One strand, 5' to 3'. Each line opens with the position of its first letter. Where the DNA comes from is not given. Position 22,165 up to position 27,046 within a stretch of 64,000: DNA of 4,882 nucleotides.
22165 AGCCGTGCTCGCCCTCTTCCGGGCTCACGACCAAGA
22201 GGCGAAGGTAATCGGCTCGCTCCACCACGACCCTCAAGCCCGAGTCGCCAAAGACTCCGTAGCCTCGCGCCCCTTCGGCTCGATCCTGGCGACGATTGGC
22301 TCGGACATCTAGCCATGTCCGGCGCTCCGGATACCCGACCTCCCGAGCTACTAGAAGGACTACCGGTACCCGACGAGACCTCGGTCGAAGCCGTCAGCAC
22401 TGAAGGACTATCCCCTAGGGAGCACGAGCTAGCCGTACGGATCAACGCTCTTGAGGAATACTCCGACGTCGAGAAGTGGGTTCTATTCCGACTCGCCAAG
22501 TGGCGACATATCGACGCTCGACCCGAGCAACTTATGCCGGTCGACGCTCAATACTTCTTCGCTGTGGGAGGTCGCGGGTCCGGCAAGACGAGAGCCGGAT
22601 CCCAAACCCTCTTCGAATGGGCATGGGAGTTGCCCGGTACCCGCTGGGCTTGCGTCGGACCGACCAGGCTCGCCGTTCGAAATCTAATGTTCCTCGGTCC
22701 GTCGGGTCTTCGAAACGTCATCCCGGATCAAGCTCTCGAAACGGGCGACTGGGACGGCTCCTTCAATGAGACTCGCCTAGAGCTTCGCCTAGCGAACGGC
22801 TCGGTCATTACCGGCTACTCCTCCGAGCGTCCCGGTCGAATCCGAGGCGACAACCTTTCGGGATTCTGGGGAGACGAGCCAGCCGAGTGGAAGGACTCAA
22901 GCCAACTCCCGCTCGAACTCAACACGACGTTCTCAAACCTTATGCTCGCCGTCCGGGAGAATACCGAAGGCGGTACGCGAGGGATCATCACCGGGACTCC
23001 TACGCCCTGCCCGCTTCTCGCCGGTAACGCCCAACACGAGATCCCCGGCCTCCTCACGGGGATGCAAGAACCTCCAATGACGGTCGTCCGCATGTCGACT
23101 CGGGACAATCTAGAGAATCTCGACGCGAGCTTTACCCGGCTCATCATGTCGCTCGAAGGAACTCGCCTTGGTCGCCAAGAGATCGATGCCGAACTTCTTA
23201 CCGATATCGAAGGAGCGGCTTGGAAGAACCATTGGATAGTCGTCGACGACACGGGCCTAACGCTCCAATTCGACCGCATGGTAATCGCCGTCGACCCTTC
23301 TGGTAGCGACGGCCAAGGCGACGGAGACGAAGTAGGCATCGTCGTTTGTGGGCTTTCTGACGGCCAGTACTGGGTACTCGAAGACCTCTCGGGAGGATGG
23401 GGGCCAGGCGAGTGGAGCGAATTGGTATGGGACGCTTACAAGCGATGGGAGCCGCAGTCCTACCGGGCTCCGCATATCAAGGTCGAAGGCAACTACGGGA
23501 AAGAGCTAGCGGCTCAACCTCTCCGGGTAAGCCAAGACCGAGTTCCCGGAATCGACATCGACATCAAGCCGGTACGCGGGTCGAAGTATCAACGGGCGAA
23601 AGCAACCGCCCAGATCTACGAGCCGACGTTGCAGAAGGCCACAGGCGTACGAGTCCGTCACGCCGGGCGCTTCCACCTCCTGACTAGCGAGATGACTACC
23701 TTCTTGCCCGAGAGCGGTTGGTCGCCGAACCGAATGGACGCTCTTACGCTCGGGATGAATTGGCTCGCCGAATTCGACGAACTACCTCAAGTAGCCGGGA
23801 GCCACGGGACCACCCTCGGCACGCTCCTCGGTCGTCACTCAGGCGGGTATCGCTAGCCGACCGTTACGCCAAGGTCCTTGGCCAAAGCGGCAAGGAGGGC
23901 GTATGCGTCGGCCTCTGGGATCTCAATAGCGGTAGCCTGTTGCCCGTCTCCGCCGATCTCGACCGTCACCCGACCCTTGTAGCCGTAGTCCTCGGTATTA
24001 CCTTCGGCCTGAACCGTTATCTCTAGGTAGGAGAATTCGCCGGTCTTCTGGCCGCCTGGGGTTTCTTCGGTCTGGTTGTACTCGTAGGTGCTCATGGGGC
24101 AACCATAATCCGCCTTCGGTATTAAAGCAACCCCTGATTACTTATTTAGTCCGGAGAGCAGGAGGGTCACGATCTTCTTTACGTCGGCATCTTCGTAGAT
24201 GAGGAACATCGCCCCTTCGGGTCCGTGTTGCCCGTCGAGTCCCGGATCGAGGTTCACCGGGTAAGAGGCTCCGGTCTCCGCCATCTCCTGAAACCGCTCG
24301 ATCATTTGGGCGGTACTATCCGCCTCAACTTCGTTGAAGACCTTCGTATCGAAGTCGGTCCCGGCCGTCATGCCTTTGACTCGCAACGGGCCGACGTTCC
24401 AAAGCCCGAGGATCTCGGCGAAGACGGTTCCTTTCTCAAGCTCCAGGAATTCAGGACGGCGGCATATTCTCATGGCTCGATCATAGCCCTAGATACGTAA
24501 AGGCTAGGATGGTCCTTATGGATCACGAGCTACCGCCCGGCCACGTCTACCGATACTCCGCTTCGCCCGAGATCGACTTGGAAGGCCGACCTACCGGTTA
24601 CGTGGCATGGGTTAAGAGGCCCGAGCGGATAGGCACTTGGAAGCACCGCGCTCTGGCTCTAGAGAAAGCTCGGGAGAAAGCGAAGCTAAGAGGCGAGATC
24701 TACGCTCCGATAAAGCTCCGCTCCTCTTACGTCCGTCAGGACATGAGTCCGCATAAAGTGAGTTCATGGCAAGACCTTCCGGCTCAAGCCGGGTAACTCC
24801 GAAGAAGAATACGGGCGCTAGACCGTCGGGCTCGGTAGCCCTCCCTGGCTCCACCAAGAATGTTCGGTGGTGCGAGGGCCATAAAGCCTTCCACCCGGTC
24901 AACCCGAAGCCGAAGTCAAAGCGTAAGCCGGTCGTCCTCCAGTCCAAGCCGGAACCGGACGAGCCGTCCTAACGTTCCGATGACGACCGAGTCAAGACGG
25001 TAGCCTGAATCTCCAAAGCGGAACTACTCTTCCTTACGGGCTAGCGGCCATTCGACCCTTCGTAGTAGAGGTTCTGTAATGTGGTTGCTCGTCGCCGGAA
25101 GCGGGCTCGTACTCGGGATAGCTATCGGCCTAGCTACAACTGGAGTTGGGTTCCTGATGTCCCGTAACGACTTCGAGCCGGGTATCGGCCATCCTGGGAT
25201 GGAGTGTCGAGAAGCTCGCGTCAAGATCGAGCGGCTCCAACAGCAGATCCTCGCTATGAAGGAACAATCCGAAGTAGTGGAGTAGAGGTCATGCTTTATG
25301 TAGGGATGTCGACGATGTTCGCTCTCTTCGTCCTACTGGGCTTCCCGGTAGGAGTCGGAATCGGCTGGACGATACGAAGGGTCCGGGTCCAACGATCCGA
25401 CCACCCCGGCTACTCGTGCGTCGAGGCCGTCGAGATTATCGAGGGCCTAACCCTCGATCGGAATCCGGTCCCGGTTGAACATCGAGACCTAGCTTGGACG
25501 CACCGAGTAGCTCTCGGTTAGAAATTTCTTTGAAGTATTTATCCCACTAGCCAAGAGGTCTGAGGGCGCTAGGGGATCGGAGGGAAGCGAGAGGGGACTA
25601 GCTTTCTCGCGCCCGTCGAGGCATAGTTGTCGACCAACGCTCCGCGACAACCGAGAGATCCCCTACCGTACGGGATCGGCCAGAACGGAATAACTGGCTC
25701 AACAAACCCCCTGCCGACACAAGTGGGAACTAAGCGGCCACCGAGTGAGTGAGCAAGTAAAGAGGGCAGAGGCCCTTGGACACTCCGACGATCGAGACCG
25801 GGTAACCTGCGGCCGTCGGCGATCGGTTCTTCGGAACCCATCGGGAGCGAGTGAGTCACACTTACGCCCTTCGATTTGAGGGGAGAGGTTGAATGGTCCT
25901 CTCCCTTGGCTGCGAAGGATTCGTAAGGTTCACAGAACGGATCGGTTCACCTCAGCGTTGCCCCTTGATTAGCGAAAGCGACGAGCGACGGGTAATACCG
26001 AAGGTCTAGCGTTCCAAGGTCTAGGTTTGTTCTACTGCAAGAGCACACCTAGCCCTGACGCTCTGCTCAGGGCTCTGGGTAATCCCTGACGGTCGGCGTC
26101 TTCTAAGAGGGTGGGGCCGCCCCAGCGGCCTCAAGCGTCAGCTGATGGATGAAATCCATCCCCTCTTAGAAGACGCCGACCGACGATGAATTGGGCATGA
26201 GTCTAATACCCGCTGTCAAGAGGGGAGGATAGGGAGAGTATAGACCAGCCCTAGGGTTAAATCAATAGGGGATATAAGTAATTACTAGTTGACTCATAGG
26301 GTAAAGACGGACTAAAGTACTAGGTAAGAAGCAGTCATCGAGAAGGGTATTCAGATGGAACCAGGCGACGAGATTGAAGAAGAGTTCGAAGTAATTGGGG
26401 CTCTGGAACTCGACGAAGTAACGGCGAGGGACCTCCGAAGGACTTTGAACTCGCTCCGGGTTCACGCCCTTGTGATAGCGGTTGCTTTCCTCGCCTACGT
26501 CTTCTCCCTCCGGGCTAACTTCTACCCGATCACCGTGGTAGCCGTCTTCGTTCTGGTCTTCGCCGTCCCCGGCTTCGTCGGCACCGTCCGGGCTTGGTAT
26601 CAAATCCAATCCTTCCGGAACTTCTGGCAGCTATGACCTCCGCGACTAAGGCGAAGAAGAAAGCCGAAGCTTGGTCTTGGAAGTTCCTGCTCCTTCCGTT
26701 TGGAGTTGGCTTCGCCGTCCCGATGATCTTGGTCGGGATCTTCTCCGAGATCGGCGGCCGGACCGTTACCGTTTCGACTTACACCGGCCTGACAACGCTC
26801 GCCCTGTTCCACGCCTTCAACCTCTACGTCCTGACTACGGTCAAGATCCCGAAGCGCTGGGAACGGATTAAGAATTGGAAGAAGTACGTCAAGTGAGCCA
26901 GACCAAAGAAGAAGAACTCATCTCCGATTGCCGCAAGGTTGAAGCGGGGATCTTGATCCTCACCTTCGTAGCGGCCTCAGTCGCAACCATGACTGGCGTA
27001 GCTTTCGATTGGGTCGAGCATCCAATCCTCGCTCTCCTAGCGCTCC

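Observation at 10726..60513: Family of at least 18 near-identical extended promoters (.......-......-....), most driving leaderless mRNAs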

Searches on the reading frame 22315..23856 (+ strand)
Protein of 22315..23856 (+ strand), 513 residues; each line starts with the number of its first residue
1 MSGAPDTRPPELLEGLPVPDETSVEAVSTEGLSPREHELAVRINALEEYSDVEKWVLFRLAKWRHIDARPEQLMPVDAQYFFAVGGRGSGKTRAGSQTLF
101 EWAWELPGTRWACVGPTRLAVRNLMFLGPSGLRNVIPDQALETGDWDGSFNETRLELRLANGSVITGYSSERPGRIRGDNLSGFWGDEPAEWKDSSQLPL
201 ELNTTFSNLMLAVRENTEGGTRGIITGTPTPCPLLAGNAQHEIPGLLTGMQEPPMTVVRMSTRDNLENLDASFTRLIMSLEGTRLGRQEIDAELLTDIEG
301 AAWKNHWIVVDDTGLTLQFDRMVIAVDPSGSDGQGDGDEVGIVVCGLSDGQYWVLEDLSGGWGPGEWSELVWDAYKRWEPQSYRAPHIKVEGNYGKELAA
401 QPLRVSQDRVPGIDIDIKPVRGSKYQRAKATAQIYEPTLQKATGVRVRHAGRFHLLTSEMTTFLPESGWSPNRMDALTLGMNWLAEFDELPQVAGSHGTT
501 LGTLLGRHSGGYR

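Call 8: search_protein_families(library=phrogs, proteins=[window:22315-23856:+])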
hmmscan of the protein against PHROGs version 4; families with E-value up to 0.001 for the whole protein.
window:22315-23856:+ (513 aa): 3 families
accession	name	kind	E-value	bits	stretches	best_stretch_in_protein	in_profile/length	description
phrog_2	-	head and packaging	1.4e-20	74.7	1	67-482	275-590/807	terminase large subunit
phrog_38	-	head and packaging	5e-20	72.7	1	296-488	521-707/760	terminase large subunit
phrog_979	-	head and packaging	1.8e-16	60.9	1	255-487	366-602/642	terminase large subunit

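Call 9: search_protein_families(library=pfam, proteins=[window:22315-23856:+])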
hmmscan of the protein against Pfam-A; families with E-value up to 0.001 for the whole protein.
window:22315-23856:+ (513 aa): 1 family
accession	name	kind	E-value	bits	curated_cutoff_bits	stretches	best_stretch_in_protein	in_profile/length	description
PF03237.21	Terminase_6N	-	3.9e-10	40.2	22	1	84-197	3-113/215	Terminase large subunit, T4likevirus-type, N-terminal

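Call 10: search_dna_similar(query=window:22315-23856:+, collection=phages, mode=protein, max_rows=25)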
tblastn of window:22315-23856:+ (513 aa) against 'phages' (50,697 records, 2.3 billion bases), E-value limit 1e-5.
Records with a match: 122; places in all: 133; records where one place covers at least 80% of the query: 88.
Best place of each record, by identity: <60% 122.
By first word of the organism name: Microbacterium 50; Arthrobacter 18; Gordonia 13; Caulobacter 6; Salinibacter 5; Escherichia 5; Dinoroseobacter 3; Streptomyces 3; Curtobacterium 2; Bacteriophage 2; and 11 more.
By host as written in the record: Microbacterium foliorum NRRL B-24224 31; Microbacterium foliorum NRRL B-24224 SEA 12; Gordonia terrae 3612 10; Arthrobacter globiformis B-2979 8; Microbacterium paraoxydans NRRL B-14843 5; - 5; Escherichia coli K-12 5; Arthrobacter sp. ATCC 21022 4; and 27 more.
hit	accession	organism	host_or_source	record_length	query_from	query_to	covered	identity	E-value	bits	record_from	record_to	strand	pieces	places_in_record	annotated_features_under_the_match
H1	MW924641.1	Microbacterium phage SadLad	Microbacterium paraoxydans NRRL B-14843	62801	68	485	81%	33.6%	1e-28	126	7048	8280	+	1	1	22: terminase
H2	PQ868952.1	Curtobacterium phage Sunfish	Curtobacterium flaccumfaciens NRRL ...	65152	68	484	81%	33.4%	2e-35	147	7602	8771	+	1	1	22: terminase large subunit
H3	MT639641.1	Microbacterium phage Phinky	Microbacterium foliorum NRRL B-24224 SEA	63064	64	486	82%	32.7%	9e-26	117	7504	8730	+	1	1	26: terminase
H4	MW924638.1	Microbacterium phage Fizzles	Microbacterium foliorum NRRL B-24224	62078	68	486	82%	33.0%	5e-27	121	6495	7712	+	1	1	20: terminase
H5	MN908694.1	Microbacterium phage RubyRalph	Microbacterium paraoxydans NRRL B-14843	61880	68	485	81%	33.1%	1e-26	120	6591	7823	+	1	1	21: terminase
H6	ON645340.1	Microbacterium phage Fransoyer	Microbacterium paraoxydans NRRL B-14843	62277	68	485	81%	33.1%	1e-26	120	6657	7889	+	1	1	21: terminase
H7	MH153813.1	Microbacterium phage Squash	Microbacterium foliorum NRRL B-24224 SEA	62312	61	486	83%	32.0%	2e-27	122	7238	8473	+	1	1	22: terminase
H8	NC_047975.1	Microbacterium phage Squash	Microbacterium foliorum NRRL B-24224 SEA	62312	61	486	83%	32.0%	2e-27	122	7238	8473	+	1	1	22: terminase large subunit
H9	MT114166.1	Microbacterium phage Nike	Microbacterium foliorum NRRL B-24224 SEA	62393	61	486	83%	32.0%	2e-27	122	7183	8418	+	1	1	20: terminase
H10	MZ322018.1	Microbacterium phage Blab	Microbacterium foliorum NRRL B-24224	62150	61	486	83%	32.0%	3e-27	122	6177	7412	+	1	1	17: terminase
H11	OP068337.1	Microbacterium phage Gazebo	Microbacterium foliorum NRRL B-24224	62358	61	486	83%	32.0%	3e-27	122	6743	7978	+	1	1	19: terminase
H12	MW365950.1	Microbacterium phage Phabia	Microbacterium foliorum NRRL B-24224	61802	61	486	83%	32.0%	3e-27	122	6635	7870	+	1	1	20: terminase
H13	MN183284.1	Microbacterium phage Mashley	Microbacterium foliorum NRRL B-24224 SEA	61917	61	486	83%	32.0%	3e-27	122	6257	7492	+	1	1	17: terminase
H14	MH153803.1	Microbacterium phage Hyperion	Microbacterium foliorum NRRL B-24224 SEA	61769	61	486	83%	32.0%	4e-27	122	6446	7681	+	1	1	18: terminase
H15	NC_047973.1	Microbacterium phage Hyperion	Microbacterium foliorum NRRL B-24224 SEA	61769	61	486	83%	32.0%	4e-27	122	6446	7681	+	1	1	18: terminase large subunit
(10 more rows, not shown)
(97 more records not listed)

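Call 12: find_encoding_contigs(protein=window:22315-23856:+, flank=2000, max_places=4)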
Protein window:22315-23856:+ (513 aa): 7 contigs read that carry it; 2 places shown.
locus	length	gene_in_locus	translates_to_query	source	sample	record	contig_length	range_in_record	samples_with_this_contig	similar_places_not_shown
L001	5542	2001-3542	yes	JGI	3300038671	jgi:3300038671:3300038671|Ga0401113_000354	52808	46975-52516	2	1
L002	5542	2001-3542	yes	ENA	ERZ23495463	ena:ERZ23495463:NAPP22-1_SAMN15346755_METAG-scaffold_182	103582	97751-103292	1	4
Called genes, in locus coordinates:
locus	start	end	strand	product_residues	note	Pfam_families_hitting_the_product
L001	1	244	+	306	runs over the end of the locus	PF18724:ADDT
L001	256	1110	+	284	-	-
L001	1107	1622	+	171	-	PF13671:AAA_33, PF18751:Ploopntkinase3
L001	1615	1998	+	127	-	-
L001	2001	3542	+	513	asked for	PF03237:Terminase_6N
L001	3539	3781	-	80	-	-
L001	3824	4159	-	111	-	-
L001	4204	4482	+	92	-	-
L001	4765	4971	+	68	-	-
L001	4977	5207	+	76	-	-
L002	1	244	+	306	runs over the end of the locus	PF18724:ADDT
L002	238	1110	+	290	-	-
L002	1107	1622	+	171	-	PF13671:AAA_33, PF18751:Ploopntkinase3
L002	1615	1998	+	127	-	-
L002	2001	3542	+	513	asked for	PF03237:Terminase_6N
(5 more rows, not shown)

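Call 19: find_related_loci(query=window:22315-23856:+, collection=viral_contigs, flank=10000)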
Query window:22315-23856:+ (513 aa) in viral_contigs; peptide patterns used: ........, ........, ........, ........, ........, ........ (x = any residue, [..] = any of these).
6 stretches matched a pattern; 6 encode a relative of the query (tblastn E <= 1e-3); 6 distinct loci.
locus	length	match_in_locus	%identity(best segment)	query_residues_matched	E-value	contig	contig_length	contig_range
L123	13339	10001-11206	38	68-487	4e-63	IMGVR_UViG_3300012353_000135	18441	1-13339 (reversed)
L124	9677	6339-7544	38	68-487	4e-63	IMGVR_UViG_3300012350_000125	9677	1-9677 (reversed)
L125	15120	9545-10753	36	68-487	5e-63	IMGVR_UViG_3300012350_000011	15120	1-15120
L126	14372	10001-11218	37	63-486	2e-62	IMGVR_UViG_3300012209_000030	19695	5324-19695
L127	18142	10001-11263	34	47-484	3e-38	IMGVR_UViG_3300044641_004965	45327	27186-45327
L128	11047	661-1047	28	169-306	1e-3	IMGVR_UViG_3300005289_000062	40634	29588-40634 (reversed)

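Call 20: find_homologous_proteins(query=window:22315-23856:+, max_evalue=1e-30)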
Query window:22315-23856:+ (513 aa): 946 proteins with E <= 1e-30 among 8000 candidates; the best 120 are listed.
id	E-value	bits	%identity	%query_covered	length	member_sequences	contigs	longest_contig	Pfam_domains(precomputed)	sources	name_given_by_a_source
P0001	2.5e-264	896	100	76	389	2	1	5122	-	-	-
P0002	2.9e-218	744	67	96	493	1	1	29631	PF03237.22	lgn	-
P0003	3.2e-136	473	46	97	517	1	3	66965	PF17289.9,PF03237.22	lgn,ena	-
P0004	1.1e-128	449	45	99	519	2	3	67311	-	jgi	jgi:phage terminase large subunit-like protein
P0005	1.6e-119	418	47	87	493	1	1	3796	PF17289.9,PF03237.22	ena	-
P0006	4.7e-119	417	45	94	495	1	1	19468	PF03237.22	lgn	-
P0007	1.4e-106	376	45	87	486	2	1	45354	PF17289.9,PF03237.22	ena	-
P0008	6.5e-102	360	44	89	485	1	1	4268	PF17289.9,PF03237.22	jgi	-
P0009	1.0e-101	360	45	84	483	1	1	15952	PF17289.9,PF03237.22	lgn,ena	-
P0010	2.4e-100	355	46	83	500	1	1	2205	PF17289.9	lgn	-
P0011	1.1e-98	350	43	86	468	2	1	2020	PF17289.9,PF03237.22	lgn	-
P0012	3.3e-98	348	44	87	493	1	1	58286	PF17289.9,PF22530.3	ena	-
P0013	4.3e-94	334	43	86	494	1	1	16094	PF17289.9,PF03237.22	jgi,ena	-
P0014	1.2e-89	320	43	84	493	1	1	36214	PF17289.9,PF03237.22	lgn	-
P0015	4.9e-65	238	39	84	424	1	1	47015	PF17289.9,PF03237.22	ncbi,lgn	-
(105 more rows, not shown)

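Call 21: find_encoding_contigs(protein=P0002, flank=10000, max_places=2)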
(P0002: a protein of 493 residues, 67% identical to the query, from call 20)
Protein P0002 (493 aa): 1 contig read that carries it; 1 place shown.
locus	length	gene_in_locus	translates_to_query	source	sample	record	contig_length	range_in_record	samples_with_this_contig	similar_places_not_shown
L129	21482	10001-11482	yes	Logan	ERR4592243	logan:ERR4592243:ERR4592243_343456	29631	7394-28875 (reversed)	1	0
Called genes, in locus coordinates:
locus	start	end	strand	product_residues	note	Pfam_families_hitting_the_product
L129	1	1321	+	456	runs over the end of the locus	-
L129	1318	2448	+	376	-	-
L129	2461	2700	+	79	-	-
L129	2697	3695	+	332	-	-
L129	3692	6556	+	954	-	-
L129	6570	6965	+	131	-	-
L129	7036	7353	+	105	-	-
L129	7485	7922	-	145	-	-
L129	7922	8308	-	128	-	-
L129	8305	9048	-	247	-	-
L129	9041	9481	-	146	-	-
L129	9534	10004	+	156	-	-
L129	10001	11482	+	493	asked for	PF03237:Terminase_6N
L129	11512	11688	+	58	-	-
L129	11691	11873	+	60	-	-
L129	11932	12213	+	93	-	-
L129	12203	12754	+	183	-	-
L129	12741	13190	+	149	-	-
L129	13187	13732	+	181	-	-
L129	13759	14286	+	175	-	-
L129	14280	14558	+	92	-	-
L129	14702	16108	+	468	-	-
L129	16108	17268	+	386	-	-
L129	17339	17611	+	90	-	-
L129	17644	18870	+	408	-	-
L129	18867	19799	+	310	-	PF18897:Gp3-like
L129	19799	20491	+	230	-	-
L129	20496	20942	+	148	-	PF00436:SSB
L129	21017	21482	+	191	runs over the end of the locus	-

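Call 22: find_encoding_contigs(protein=P0003, flank=10000, max_places=2)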
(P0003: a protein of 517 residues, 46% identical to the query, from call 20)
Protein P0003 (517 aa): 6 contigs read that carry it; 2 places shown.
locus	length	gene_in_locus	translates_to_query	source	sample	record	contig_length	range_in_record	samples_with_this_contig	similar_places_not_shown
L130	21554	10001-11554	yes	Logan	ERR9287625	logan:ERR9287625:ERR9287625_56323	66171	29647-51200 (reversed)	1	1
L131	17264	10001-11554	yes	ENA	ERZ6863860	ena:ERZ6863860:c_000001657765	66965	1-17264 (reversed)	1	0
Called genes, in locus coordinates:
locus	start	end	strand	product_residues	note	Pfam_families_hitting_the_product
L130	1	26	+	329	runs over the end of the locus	-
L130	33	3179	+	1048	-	-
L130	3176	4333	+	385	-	PF00150:Cellulase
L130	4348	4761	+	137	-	-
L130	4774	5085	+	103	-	-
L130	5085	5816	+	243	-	-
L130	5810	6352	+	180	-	-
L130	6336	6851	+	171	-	-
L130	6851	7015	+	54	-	-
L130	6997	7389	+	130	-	-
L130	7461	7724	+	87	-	-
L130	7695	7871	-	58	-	-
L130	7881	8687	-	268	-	-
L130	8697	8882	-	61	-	-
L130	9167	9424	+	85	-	-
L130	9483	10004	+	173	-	-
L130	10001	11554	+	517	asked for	PF03237:Terminase_6N, PF17289:Terminase_6C (faint)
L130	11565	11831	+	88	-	-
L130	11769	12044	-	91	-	-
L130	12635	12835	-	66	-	-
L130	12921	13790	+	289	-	-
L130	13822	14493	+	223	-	-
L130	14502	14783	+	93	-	-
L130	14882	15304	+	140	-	-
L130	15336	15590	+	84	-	PF23904:DUF7246 (weak)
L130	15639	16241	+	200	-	-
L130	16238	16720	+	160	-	-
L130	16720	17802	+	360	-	-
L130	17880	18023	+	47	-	-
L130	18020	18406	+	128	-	-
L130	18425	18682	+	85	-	-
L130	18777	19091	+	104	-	-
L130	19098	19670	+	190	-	-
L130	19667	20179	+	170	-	-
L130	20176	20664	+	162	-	-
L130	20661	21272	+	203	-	-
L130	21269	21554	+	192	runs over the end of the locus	-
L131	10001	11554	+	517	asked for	PF03237:Terminase_6N, PF17289:Terminase_6C (faint)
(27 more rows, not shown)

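Call 23: find_encoding_contigs(protein=P0004, flank=10000, max_places=2)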
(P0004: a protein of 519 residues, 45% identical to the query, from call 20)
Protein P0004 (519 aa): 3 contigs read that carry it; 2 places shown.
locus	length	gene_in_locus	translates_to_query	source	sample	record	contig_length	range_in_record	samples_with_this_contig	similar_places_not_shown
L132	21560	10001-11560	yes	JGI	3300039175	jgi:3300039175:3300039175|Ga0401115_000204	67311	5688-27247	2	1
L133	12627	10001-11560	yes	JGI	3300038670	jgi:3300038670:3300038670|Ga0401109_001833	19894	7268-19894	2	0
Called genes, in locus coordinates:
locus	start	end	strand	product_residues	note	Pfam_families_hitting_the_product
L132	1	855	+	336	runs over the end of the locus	-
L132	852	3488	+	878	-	-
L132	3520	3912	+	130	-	-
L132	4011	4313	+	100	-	-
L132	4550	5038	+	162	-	-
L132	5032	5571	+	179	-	-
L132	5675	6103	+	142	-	-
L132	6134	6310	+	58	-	-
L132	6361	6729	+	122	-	-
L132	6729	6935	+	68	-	-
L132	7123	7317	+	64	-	-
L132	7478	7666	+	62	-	-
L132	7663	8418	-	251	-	-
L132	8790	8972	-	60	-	-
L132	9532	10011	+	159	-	-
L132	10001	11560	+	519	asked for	-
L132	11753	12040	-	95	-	-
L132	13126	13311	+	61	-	-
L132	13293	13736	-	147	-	-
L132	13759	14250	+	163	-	-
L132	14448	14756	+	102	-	PF23904:DUF7246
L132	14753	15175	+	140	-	-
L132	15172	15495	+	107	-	-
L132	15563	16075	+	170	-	-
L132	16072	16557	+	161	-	-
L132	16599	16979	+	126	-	-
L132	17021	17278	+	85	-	-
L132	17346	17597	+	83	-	-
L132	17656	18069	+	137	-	-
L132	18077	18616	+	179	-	-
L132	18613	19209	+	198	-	-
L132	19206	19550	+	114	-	-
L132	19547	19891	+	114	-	-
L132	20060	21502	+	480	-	-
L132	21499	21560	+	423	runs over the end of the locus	-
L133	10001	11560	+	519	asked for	-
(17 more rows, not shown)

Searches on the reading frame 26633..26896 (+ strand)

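Call 68: search_protein_families(library=pfam, max_evalue=1, proteins=[window:26633-26896:+])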
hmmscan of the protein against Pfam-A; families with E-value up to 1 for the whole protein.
window:26633-26896:+ (87 aa): 1 family
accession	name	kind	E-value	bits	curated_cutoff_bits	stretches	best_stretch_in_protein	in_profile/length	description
PF06687.17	SUR7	-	0.00073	19.7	29.6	1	8-76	99-171/201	SUR7/PalI family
